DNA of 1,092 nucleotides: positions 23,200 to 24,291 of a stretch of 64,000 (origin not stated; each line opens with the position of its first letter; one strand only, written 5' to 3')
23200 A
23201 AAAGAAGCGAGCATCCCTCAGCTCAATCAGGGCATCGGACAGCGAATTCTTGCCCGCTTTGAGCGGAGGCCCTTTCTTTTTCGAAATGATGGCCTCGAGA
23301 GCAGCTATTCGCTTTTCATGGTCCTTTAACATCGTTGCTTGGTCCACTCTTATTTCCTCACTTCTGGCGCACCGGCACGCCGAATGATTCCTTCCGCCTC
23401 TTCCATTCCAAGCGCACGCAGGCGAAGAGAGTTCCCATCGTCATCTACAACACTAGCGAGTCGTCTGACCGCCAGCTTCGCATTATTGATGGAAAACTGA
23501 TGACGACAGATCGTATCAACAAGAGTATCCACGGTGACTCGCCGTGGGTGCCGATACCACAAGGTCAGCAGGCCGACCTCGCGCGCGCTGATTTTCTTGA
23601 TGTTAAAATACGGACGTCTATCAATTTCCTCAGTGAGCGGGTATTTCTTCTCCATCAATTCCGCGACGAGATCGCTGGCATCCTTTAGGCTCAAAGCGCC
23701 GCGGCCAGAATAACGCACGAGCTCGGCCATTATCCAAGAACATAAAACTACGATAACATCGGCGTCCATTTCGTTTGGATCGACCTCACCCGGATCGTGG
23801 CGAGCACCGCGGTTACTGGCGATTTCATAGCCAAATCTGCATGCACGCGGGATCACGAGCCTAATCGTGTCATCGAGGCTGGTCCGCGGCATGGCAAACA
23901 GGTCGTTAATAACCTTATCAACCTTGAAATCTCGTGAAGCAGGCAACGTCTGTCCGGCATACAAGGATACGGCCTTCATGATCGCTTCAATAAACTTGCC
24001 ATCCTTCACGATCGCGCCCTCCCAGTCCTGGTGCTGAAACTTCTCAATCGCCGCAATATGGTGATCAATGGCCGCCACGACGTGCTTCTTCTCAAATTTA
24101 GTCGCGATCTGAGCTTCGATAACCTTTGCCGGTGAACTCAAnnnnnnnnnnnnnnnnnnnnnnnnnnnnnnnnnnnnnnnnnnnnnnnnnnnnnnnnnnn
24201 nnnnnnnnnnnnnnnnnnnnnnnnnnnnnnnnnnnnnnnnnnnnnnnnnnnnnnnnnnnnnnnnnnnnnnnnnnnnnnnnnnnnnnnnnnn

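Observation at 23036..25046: Leaderless four-gene cassette of unknown function: three paralogous small basic proteins plus a 263-aa protein, under a perfect consensus promoter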

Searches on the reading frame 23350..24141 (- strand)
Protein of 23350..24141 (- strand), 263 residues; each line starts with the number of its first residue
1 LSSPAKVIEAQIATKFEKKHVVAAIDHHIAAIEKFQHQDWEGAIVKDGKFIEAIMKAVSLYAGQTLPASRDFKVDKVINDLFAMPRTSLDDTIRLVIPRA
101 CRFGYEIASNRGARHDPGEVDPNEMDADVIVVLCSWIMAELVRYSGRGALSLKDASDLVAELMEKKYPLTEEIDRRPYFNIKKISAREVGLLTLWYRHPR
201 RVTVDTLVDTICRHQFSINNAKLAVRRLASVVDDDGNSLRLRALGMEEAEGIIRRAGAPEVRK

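Call 3: search_protein_families(library=pfam, proteins=[window:23350-24141:-], max_evalue=1)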
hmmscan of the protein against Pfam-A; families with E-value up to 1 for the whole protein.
window:23350-24141:- (263 aa): 1 family
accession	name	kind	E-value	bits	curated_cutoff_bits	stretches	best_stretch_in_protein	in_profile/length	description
PF14923.12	CCDC142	-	0.11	11.8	25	1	137-174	316-354/461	Coiled-coil protein 142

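Call 4: search_protein_families(library=padloc, proteins=[window:23350-24141:-], max_evalue=1)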
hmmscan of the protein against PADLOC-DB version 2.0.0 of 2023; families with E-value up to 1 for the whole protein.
window:23350-24141:- (263 aa): 0 families

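Call 5: search_protein_families(library=ncbifam, proteins=[window:23350-24141:-], max_evalue=1)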
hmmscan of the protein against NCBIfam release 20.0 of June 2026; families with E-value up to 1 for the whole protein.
window:23350-24141:- (263 aa): 1 family
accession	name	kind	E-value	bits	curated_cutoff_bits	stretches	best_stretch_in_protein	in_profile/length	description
TIGR04349.1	rSAM_QueE_gams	hypoth_equivalog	0.07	12.8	300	1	142-241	92-195/210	7-carboxy-7-deazaguanine synthase QueE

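Call 6: search_protein_families(library=phrogs, proteins=[window:23350-24141:-], max_evalue=1)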
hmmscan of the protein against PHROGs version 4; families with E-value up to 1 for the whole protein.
window:23350-24141:- (263 aa): 1 family
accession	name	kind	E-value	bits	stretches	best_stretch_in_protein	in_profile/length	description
phrog_36079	-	unknown function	0.031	15.1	1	92-108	16-32/36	-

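Call 13: find_homologous_proteins(query=window:23350-24141:-)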
Query window:23350-24141:- (263 aa): 189 proteins with E <= 0.001 among 3352 candidates; the best 120 are listed.
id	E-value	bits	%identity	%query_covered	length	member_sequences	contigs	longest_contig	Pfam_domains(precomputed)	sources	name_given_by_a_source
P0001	1.8e-169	580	100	100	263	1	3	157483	-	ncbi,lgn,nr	ncbi:MAG: hypothetical protein HYT79_05190 [Elusimicrobia bacterium]|nr:hypothetical protein [Elusim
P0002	2.2e-82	295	50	96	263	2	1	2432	-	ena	-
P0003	9.1e-82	293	53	100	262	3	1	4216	-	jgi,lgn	jgi:hypothetical protein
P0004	2.1e-78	282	53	94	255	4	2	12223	-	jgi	jgi:hypothetical protein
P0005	1.3e-77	279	54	95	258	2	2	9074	-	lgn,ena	-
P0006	1.5e-77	279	48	96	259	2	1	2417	-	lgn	-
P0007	1.9e-77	279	51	95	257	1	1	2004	-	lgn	-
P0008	2.1e-77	278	52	95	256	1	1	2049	-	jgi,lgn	jgi:hypothetical protein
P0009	4.5e-77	277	51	95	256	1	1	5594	-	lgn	-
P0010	1.0e-76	276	51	97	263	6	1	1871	-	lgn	-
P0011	1.2e-76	276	52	95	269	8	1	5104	-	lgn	-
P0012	2.1e-76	275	52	96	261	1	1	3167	-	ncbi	-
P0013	5.7e-76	274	51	95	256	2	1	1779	-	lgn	-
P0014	1.2e-75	273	51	99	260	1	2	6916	-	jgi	jgi:hypothetical protein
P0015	1.5e-75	272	50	96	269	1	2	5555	-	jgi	jgi:hypothetical protein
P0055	2.9e-69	252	50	95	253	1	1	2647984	-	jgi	jgi:hypothetical protein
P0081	3.1e-66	242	46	95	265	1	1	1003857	-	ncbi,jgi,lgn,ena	jgi:hypothetical protein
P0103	9.1e-64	234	46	96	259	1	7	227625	-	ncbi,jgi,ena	jgi:hypothetical protein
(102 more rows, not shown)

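Call 15: find_encoding_contigs(protein=P0055, flank=6000, max_places=2)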
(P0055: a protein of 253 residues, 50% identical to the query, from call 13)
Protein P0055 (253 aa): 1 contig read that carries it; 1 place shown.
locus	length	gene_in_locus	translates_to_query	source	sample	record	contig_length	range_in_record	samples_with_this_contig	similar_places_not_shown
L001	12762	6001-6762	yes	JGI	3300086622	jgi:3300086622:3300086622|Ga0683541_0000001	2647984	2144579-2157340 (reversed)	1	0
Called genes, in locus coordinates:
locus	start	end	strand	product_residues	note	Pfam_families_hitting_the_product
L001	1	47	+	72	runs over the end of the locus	-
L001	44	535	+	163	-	-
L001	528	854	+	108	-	-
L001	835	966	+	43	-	-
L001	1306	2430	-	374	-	PF01590:GAF (weak), PF13185:GAF_2, PF13492:GAF_3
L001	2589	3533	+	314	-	-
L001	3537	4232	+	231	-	-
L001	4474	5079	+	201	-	-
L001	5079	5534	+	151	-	-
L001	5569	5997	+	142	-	-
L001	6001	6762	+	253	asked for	-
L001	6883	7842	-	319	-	PF05362:Lon_C, PF13541:ChlI, PF01078:Mg_chelatase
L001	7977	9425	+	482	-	-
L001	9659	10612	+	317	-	PF00532:Peripla_BP_1, PF13407:Peripla_BP_4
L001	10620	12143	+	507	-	PF00005:ABC_tran, PF13304:AAA_21 (faint), PF00005:ABC_tran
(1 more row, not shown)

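Call 16: find_encoding_contigs(protein=P0081, flank=6000, max_places=2)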
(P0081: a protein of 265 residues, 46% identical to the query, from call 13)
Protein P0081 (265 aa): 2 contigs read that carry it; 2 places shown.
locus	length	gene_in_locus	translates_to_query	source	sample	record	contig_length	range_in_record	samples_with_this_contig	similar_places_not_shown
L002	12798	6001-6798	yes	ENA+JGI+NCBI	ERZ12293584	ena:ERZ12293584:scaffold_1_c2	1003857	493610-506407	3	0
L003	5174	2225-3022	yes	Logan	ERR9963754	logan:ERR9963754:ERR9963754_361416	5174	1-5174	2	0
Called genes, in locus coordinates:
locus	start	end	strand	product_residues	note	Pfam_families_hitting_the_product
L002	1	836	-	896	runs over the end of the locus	PF00521:DNA_topoisoIV, PF03989:DNA_gyraseA_C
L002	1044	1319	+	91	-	PF04237:YjbR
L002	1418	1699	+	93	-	-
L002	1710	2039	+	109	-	PF05164:ZapA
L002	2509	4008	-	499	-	PF02449:Glyco_hydro_42, PF18120:DUF5597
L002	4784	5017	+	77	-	-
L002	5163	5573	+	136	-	-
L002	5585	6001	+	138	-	-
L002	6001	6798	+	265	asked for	-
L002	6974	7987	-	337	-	PF00296:Bac_luciferase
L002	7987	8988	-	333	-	PF08443:RimK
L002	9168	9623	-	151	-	PF01281:Ribosomal_L9_N, PF03948:Ribosomal_L9_C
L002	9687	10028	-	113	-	PF01084:Ribosomal_S18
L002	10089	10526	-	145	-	PF01250:Ribosomal_S6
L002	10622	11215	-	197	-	PF01195:Pept_tRNA_hydro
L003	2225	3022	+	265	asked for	-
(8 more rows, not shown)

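Call 17: find_encoding_contigs(protein=P0103, flank=6000, max_places=2)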
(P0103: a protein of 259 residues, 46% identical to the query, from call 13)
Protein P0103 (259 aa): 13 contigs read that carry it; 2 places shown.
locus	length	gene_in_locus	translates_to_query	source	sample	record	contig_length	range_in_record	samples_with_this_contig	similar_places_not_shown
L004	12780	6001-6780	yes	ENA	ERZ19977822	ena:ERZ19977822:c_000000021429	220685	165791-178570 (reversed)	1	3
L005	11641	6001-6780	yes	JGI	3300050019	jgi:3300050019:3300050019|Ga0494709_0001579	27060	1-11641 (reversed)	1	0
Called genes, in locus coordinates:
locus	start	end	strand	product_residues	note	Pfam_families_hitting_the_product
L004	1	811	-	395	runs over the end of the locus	PF00437:T2SSE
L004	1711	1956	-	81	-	-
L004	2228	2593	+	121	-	PF02583:Trns_repr_metal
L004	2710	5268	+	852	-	PF04945:YHS, PF19335:HMBD, PF00122:E1-E2_ATPase, PF00702:Hydrolase, PF08282:Hydrolase_3 (faint), PF12710:HAD (weak)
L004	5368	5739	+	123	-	-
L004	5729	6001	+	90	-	-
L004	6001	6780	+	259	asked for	-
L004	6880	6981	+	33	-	-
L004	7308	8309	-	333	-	-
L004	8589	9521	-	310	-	PF07837:FTCD_N, PF02971:FTCD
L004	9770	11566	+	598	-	PF00501:AMP-binding, PF23562:AMP-binding_C_3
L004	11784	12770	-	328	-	PF00291:PALP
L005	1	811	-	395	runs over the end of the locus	PF00437:T2SSE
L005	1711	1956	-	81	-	-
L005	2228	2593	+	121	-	PF02583:Trns_repr_metal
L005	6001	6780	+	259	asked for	-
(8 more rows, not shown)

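Call 23: find_related_loci(query=A1, collection=genome_contigs, flank=5000)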
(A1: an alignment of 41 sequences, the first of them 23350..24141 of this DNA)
Query A1 (263 aa) in genome_contigs; peptide patterns used: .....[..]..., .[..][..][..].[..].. (x = any residue, [..] = any of these).
174 stretches matched a pattern; 88 encode a relative of the query (tblastn E <= 1e-3); the best 80 are kept; 80 distinct loci.
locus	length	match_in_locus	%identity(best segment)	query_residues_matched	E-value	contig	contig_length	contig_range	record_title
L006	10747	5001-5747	54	8-255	7e-84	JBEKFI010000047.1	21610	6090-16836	MAG: Verrucomicrobiia bacterium isolate SPRUCE 226 SPRUCE_226_47, whole genome shotgun sequence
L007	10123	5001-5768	49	8-262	8e-82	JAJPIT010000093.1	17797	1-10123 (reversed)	MAG: Terriglobia bacterium isolate Centralia_MAG_36 k107_32278980, whole genome shotgun sequence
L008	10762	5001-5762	49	6-258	1e-78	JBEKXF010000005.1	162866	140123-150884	MAG: Candidatus Aminicenantales bacterium isolate SPRUCE 645 SPRUCE_645_5, whole genome shotgun sequence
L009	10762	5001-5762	47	1-257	4e-78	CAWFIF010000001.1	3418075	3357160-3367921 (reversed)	MAG: uncultured delta proteobacterium isolate MFD02248.bin.1.46 genome assembly, contig: contig_107, whole genome shotgu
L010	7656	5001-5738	48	5-253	2e-77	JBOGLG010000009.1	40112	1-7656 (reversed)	MAG: Terriglobales bacterium isolate TC-S_metabat2.bin.414 k127_5179019, whole genome shotgun sequence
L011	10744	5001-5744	49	8-254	3e-77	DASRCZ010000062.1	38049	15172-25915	MAG TPA_asm: Candidatus Acidoferrum sp. isolate SMAG_U9966 k141_82486, whole genome shotgun sequence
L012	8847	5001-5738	49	8-253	2e-75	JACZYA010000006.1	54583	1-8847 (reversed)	MAG: Acidobacteria bacterium isolate B25T1B10 B25T1B10_NODE221, whole genome shotgun sequence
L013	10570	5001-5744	47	8-254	4e-73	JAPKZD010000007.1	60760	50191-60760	MAG: Candidatus Aminicenantes bacterium isolate LacPavin_0419_WC70L_MAG_62_11 LacPavin_0419_WC70L_scaffold_335285, whole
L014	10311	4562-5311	47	8-256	7e-73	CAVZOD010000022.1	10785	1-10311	MAG: Bryobacterales bacterium isolate MFD05512.bin.2.139 genome assembly, contig: contig_38368, whole genome shotgun seq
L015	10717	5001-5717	49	16-253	7e-73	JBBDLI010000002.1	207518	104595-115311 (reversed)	MAG: Steroidobacteraceae bacterium isolate LejiaA_66_279 Lejia_A_102_length_207518_cov_168, whole genome shotgun sequenc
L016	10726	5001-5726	45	16-256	1e-71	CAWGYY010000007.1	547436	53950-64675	MAG: uncultured Alphaproteobacteria bacterium isolate MFD02248.bin.1.211 genome assembly, contig: contig_16375, whole ge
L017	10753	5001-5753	44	1-253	2e-70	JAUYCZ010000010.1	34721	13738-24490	MAG: bacterium isolate C20_maxbin.116 C20_k141_683001, whole genome shotgun sequence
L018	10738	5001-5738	45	12-256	5e-70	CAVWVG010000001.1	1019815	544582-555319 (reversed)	MAG: uncultured Alphaproteobacteria bacterium isolate MFD04944.bin.2.136 genome assembly, contig: contig_19642, whole ge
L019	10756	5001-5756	46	1-253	4e-70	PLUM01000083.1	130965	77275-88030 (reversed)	MAG: Acidobacteria bacterium isolate palsa_360 73.20120700_P3D.97_contig_14005, whole genome shotgun sequence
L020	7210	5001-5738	44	12-256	7e-70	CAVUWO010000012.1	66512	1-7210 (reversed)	MAG: uncultured proteobacterium isolate MFD05580.bin.2.85 genome assembly, contig: contig_19917, whole genome shotgun se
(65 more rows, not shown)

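Call 28: predict_structure(alignment_id=A1)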
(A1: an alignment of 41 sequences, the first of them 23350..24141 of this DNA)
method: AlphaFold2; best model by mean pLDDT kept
length: 263 residues; sequences in the alignment: 41
mean_pLDDT: 91.6   pTM: 0.73
mean pLDDT of the five models: 91.6, 91.6, 90.5, 90.2, 89.5
residues with pLDDT >= 90: 193; 70-90: 58; 50-70: 9; < 50: 3
segments of 3 or more residues with pLDDT < 50: 261-263
pLDDT, mean of each block of 10 residues (from residue 1): 89 97 97 90 97 98 96 97 96 97 95 79 92 97 91 87 69 85 95 92 97 97 98 97 93 77 39
secondary structure, 60 per line:
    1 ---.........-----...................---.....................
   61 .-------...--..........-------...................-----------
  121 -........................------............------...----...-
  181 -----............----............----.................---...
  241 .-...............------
elements in order: H4-12 H18-36 H40-61 H74-83 H91-109 H122-145 H152-163 E170-172 E177-179 H186-197 H204-213 H218-231 E232-234 E238-241 H243-257

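Call 42: search_solved_structures(query=A1, max_evalue=10)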
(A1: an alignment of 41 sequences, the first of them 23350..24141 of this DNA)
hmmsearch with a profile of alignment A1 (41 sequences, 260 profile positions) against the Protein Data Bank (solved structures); distinct sequences matched with E-value up to 10: 0.

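Call 67: search_protein_families(library=pfam, alignment_id=A6, max_evalue=0.00001)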
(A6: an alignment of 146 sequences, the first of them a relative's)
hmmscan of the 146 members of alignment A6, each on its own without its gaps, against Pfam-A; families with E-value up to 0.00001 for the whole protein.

A. member 1, L001:5079-5531:+ (151 aa): 0 families

B. families by the number of members that match (of 146 scanned): 83 families (the first 25 are shown)
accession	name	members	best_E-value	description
PF00589.27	Phage_integrase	4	5.5e-21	Phage integrase family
PF00221.24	Lyase_aromatic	2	9.8e-198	Aromatic amino acid lyase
PF13356.12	Arm-DNA-bind_3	2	3.7e-22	Arm DNA-binding domain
PF01070.24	FMN_dh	1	2.2e-112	FMN-dependent dehydrogenase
PF01950.21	FBPase_3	1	1.3e-105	Fructose-1,6-bisphosphatase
PF00733.27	Asn_synthase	1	6.3e-99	Asparagine synthase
PF02384.22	N6_Mtase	1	1.3e-74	N-6 DNA Methylase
PF00296.26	Bac_luciferase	1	3.9e-63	Luciferase-like monooxygenase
PF09520.16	RE_TdeIII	1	4.8e-62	Type II restriction endonuclease, TdeIII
PF05221.23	AdoHcyase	1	6.7e-60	S-adenosyl-L-homocysteine hydrolase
PF00082.27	Peptidase_S8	1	2.6e-58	Subtilase family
PF00670.27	AdoHcyase_NAD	1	1e-52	S-adenosyl-L-homocysteine hydrolase, NAD binding domain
PF01078.27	Mg_chelatase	1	1.6e-51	Magnesium chelatase, subunit ChlI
PF01063.24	Aminotran_4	1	2.7e-49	Amino-transferase class IV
PF13537.11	GATase_7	1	1e-46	Glutamine amidotransferase domain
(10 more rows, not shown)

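Call 68: search_protein_families(library=padloc, alignment_id=A6, max_evalue=0.00001)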
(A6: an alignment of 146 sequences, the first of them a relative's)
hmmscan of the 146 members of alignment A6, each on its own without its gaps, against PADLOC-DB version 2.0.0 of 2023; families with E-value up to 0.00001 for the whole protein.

A. member 1, L001:5079-5531:+ (151 aa): 0 families

B. families by the number of members that match (of 146 scanned): 143 families (the first 25 are shown)
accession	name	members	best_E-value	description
PDLC04134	mad2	2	6e-67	mads_2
PDLC03335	MTase_II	2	1.5e-18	Type II methyltransferase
PDLC03630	REase_MTase_IIG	2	3.1e-18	Type IIG restriction enzyme-methyltransferase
PDLC03267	MTase_II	2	2.8e-13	Type II methyltransferase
PDLC03025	MTase_I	1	7.4e-205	Type I methyltransferase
PDLC03655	mREase_IV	1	2.4e-188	Type IV methyl-directed restriction enzyme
PDLC03021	MTase_I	1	2.6e-181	Type I methyltransferase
PDLC03310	MTase_II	1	4.5e-165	Type II methyltransferase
PDLC03454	REase_II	1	6.7e-102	Type II restriction enzyme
PDLC02693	Orf5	1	4.8e-86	Orf5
PDLC03026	MTase_I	1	2.6e-79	Type I methyltransferase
PDLC03482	REase_II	1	9.7e-64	Type II restriction enzyme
PDLC03036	MTase_I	1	6.5e-57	Type I methyltransferase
PDLC04155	HEC-06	1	6.1e-55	-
PDLC04154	HEC-06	1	3.2e-53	-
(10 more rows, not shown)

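Call 73: find_related_loci(query=A1, collection=viral_contigs, flank=8000)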
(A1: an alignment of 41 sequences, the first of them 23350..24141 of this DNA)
Query A1 (263 aa) in viral_contigs; peptide patterns used: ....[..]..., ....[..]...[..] (x = any residue, [..] = any of these).
19 stretches matched a pattern, but none encodes a relative of the query by tblastn (E <= 1e-3).

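Call 74: search_dna_similar(query=window:23350-24141:-, collection=plasmids, mode=protein, max_evalue=0.001)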
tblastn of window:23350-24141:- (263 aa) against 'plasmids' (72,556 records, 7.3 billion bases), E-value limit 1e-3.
Records with a match: 1; places in all: 1; records where one place covers at least 80% of the query: 0.
Best place of each record, by identity: <60% 1.
By first word of the organism name: Natronomonas 1.
By predicted mobility (MOB-suite, as given by PLSDB): non-mobilizable 1.
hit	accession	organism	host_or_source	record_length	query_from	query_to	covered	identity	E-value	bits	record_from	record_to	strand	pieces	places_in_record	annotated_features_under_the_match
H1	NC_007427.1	Natronomonas pharaonis DSM 2160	-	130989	3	177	67%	26.1%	3e-7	59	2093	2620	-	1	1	hypothetical protein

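Call 75: search_dna_similar(query=window:23350-24141:-, collection=phages, mode=protein, max_evalue=0.001)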
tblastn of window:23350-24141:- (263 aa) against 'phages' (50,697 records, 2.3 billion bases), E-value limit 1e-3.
No match.

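Call 76: get_annotated_region(hit=H1, flank=4000)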
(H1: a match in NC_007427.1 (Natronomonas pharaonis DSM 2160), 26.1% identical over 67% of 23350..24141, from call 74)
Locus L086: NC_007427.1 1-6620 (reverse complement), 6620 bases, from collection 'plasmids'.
description: Natronomonas pharaonis DSM 2160 plasmid PL131, complete sequence
organism: Natronomonas pharaonis DSM 2160 (NCBI taxid 348780)
taxonomy: Archaea; Euryarchaeota; Halobacteria; Halobacteriales; Haloarculaceae; Natronomonas; Natronomonas pharaonis; Natronomonas pharaonis DSM 2160
host: -; source: -; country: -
typing (MOB-suite, as given by PLSDB): non-mobilizable
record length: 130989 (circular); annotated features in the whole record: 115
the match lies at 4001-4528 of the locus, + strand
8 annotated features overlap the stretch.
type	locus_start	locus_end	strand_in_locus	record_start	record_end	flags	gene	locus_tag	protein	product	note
CDS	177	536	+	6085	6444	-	-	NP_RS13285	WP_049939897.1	helix-turn-helix domain-containing protein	-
CDS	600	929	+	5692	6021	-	-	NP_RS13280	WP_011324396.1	hypothetical protein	-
CDS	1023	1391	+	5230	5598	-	-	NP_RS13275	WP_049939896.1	hypothetical protein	-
CDS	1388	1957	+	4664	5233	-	-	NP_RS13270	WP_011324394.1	hypothetical protein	-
CDS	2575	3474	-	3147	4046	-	-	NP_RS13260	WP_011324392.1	hypothetical protein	-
CDS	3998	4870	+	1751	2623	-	-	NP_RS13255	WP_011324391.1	hypothetical protein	-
CDS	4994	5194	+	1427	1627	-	-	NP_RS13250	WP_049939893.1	hypothetical protein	-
CDS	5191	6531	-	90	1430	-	-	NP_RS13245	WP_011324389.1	ISH6-like element ISNph3 family transposase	GO:0006313 - DNA transposition [Evidence IEA]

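Call 77: search_protein_representatives(alignment_id=A1)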
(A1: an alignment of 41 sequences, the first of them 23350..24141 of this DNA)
Query: 41 sequences, 260 profile positions. Proteins with E-value up to 0.001 (for the whole library): 931; up to 1e-10: 630; up to 1e-30: 76. The best 150 are listed.
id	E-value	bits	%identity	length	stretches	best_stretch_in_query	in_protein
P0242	2.5e-98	345.0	-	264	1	4-254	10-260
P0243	6.6e-97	340.4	-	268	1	10-258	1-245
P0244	3.1e-96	338.2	-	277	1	4-258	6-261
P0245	2.9e-86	305.5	-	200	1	60-257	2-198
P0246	3.1e-86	305.4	-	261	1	4-258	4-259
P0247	3.1e-86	305.4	-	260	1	3-258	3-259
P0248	1.1e-85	303.6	-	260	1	4-257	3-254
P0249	4.9e-84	298.2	-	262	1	4-256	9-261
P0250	1.3e-78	280.4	-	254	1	2-254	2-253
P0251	3.1e-78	279.2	-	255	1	6-256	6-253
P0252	1.8e-77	276.7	-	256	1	3-254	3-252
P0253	2.4e-76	273.0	-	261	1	5-256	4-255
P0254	3.7e-75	269.1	-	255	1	3-254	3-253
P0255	6.2e-73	261.8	-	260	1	3-255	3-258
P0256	6.9e-72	258.4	-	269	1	3-255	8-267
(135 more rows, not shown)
